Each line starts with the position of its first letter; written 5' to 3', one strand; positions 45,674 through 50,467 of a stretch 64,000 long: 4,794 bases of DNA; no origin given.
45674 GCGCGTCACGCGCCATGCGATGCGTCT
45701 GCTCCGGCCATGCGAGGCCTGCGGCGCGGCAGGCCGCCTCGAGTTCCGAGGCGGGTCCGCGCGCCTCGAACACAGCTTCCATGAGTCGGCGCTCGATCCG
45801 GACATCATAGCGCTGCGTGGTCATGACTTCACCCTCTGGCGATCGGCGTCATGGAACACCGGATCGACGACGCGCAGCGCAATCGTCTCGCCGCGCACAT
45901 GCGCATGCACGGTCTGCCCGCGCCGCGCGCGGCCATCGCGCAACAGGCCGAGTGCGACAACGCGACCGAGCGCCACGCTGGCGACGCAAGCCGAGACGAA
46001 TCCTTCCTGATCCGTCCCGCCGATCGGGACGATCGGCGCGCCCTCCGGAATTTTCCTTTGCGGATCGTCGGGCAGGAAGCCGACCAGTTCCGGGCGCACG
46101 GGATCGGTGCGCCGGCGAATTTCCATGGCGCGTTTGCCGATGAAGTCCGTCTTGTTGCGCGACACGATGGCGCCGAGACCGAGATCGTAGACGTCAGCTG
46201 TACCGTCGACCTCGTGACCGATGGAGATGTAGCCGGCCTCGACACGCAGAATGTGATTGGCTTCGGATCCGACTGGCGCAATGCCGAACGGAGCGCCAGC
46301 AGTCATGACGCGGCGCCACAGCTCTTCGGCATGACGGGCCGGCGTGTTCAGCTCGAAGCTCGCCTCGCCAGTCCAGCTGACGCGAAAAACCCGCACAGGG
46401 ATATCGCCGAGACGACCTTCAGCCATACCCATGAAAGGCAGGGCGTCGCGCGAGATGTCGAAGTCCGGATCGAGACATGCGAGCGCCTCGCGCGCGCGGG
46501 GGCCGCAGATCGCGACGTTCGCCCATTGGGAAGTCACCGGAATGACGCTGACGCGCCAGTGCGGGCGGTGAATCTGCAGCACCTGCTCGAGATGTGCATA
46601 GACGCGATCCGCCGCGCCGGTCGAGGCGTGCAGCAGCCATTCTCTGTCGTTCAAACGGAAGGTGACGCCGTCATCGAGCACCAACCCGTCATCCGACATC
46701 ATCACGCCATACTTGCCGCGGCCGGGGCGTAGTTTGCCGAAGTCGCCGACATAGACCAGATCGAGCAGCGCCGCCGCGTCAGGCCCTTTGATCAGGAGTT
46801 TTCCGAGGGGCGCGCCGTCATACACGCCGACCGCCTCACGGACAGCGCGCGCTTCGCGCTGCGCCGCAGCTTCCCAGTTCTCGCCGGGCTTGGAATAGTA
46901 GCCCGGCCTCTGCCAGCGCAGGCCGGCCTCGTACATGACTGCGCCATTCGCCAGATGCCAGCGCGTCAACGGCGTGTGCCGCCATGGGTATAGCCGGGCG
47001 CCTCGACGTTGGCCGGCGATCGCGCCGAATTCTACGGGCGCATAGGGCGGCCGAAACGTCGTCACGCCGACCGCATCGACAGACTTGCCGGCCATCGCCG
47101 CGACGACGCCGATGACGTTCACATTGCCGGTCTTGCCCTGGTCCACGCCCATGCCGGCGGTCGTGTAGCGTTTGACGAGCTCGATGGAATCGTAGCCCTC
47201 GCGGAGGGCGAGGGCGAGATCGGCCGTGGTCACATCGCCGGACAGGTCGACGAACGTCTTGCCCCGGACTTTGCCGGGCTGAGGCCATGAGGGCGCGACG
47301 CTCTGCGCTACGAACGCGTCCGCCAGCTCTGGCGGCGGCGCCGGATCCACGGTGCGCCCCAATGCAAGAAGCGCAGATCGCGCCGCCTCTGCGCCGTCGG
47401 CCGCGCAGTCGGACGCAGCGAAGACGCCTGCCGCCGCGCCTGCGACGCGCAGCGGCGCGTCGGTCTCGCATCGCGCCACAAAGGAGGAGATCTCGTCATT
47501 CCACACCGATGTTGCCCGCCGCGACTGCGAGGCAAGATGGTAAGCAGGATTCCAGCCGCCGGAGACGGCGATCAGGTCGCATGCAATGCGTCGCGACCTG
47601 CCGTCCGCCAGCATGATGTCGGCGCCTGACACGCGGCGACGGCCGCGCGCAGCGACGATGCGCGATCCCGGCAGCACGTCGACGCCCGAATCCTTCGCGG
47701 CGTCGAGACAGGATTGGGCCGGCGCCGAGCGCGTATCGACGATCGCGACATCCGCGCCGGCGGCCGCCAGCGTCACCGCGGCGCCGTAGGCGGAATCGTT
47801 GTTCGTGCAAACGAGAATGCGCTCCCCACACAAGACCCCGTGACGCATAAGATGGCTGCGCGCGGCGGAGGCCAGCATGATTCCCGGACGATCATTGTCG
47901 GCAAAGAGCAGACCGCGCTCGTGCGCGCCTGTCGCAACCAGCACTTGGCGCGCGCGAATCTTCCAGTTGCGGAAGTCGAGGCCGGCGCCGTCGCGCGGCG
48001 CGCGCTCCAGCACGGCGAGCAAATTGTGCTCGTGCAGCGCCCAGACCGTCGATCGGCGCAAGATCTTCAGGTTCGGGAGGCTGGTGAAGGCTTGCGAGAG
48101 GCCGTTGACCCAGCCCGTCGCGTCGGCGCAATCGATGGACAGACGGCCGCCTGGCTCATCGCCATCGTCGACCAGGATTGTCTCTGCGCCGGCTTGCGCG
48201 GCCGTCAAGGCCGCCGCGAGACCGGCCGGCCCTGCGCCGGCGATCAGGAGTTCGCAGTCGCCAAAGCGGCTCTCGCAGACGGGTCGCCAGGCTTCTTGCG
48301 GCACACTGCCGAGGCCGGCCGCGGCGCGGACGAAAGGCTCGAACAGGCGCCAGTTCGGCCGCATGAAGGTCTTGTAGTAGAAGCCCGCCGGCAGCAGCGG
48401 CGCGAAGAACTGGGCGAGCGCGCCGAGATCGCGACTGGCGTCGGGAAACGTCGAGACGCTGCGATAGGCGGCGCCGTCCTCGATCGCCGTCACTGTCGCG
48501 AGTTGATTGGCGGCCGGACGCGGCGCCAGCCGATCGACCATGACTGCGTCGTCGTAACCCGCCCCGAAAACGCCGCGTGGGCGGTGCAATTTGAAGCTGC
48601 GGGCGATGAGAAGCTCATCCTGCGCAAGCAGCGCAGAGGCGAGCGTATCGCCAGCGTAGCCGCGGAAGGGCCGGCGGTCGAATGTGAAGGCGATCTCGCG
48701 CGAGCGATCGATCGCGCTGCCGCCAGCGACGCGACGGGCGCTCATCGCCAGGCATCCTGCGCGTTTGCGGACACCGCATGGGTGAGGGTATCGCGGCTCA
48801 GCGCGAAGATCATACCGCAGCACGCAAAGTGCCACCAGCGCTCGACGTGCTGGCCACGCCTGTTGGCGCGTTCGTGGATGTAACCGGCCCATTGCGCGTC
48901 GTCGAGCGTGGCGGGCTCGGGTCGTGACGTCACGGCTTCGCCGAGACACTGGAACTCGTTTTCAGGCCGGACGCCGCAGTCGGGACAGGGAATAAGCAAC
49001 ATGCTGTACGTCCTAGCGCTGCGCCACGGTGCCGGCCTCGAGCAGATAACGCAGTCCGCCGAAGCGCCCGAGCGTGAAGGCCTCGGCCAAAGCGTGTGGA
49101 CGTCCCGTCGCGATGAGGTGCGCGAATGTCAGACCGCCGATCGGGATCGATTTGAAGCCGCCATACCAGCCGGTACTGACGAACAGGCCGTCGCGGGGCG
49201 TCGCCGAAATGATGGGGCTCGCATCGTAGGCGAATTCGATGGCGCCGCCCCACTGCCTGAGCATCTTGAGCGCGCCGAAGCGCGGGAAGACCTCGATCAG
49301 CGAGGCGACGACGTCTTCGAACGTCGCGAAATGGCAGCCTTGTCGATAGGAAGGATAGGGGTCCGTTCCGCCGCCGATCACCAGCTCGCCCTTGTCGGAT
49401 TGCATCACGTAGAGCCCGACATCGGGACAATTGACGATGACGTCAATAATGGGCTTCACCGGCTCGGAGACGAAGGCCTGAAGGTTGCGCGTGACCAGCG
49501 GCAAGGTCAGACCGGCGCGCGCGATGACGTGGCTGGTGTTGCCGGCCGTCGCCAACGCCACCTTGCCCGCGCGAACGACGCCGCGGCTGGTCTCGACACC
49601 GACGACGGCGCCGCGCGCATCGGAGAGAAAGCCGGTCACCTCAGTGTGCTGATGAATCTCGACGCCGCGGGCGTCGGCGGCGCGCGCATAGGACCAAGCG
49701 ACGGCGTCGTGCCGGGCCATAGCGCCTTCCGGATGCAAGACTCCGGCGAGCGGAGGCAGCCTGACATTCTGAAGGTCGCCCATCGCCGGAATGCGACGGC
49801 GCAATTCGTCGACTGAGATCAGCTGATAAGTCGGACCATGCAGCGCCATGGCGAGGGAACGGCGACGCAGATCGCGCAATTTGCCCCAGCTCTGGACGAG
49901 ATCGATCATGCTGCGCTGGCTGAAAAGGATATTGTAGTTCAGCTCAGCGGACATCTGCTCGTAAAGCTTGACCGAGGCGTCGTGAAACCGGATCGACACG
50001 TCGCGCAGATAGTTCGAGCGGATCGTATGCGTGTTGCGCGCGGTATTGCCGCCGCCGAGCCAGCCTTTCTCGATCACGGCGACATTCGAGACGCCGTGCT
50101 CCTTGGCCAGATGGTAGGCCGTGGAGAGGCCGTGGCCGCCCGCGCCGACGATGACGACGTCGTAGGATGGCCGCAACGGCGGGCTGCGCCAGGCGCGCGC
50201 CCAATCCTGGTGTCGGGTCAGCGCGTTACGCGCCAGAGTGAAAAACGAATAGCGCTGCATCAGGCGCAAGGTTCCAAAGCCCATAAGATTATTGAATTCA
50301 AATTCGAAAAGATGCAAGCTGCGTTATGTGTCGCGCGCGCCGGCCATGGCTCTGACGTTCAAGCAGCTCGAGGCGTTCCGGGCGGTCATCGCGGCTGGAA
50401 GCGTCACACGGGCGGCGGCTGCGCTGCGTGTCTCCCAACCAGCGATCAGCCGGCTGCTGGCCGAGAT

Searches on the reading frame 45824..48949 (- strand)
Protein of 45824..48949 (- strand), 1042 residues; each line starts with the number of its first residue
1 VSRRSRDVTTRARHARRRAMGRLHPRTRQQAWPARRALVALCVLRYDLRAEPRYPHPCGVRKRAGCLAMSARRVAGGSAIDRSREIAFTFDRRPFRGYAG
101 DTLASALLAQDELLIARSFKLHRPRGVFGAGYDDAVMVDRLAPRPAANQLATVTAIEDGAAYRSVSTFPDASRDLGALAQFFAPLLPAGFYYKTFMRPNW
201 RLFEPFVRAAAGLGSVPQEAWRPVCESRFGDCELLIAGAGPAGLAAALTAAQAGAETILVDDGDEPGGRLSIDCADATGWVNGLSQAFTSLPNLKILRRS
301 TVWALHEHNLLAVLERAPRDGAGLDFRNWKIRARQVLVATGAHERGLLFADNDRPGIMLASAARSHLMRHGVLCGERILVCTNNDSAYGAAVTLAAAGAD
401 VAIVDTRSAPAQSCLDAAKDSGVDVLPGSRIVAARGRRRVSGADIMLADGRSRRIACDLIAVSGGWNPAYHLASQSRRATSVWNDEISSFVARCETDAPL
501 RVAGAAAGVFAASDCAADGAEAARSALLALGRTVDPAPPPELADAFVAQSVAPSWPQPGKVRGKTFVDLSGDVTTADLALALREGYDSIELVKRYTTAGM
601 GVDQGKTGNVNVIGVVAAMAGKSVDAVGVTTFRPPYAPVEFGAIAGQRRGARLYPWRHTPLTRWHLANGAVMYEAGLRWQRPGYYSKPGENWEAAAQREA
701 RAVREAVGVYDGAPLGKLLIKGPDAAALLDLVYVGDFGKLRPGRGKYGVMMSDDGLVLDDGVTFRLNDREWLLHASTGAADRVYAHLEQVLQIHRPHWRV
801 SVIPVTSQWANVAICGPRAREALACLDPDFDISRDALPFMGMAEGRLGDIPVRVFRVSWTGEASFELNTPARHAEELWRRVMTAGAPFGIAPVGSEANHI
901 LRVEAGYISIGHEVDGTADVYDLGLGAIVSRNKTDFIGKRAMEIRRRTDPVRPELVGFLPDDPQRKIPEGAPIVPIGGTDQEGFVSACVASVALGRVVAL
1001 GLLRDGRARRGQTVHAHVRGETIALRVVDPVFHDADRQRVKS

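Call 72: search_protein_families(library=pfam, proteins=[window:45824-48949:-], max_evalue=0.000001)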
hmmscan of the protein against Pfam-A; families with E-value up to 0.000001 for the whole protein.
window:45824-48949:- (1042 aa): 7 families
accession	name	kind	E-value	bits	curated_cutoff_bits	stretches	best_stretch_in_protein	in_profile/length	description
PF01571.26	GCV_T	-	3.1e-62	210.6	25.6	1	662-926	2-253/255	Aminomethyltransferase folate-binding domain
PF17806.6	SO_alpha_A3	-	4.6e-33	113.8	23.1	1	563-646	2-86/87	Sarcosine oxidase A3 domain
PF07992.20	Pyr_redox_2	-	3.8e-17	63.1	26.1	1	234-526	3-287/291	Pyridine nucleotide-disulphide oxidoreductase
PF08669.17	GCV_T_C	-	2.9e-13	50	25.9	1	955-1034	3-80/80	Glycine cleavage T-protein C-terminal barrel domain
PF13510.11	Fer2_4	-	1e-11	45.2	22.8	1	84-161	2-76/82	2Fe-2S iron-sulfur cluster binding domain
PF12831.13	FAD_oxidored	-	8.8e-08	32.3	27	1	234-272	2-40/416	FAD dependent oxidoreductase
PF13738.12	Pyr_redox_3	-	2.7e-07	30.6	30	0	330-409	122-198/305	Pyridine nucleotide-disulphide oxidoreductase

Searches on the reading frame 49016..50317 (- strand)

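Call 72: search_protein_families(library=pfam, proteins=[window:49016-50317:-], max_evalue=0.000001)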
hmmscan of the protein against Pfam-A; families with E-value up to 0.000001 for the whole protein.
window:49016-50317:- (434 aa): 1 family
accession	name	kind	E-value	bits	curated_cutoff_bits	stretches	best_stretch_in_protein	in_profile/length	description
PF01266.30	DAO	-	1.4e-56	193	27.9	1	53-400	1-352/353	FAD dependent oxidoreductase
